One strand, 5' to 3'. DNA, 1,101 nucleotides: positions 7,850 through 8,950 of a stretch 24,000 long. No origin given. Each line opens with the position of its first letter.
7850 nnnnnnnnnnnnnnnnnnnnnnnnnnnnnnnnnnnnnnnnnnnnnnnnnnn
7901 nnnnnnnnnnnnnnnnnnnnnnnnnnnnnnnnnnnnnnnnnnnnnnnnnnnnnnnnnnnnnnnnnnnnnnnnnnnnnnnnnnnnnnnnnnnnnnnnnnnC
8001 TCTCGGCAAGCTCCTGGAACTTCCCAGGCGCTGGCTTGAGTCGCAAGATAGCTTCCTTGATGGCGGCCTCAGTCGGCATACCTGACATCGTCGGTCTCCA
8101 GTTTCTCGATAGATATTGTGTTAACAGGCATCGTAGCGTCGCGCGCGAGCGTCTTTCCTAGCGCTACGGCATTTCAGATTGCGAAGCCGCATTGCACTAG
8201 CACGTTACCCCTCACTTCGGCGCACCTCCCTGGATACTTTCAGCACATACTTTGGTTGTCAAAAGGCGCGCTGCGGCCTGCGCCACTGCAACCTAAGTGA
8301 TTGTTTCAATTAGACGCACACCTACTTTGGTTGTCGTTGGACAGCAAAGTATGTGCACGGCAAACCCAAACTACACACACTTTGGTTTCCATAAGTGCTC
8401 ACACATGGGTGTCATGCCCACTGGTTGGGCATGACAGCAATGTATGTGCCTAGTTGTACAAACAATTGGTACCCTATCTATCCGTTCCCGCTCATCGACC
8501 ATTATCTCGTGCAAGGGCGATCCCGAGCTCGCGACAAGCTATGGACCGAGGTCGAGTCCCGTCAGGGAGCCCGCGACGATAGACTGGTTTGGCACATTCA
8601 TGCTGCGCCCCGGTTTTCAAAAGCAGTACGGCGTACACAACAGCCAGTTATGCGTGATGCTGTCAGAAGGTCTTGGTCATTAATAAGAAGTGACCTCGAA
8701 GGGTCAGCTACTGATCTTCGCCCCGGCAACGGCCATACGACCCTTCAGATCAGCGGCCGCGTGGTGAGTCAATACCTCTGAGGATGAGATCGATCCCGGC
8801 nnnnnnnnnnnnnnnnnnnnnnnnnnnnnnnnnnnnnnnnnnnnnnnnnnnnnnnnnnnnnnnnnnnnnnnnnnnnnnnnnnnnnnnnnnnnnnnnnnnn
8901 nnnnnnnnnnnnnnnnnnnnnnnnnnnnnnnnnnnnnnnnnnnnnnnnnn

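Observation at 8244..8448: Dense two-orientation cluster of a ~16-nt motif, nested around a perfect hairpin, at the island edge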

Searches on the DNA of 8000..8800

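Call 66: search_rna_families(source=window, start=8000, end=8800, threshold=evalue, max_evalue=1)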
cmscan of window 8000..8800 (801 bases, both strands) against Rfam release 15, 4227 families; matches with E-value up to 1: 2.
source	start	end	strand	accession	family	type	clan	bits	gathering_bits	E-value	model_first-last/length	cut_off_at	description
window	8396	8450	+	RF04132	mir-4436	Gene; miRNA;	-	18.8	74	0.47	1-85/85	no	mir-4436 microRNA precursor family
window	8450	8484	-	RF04351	Plastid-psbl-rps4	Cis-reg;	-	17.7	68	0.81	1-53/53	no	Plastid-psbl-rps4 3UTR RNA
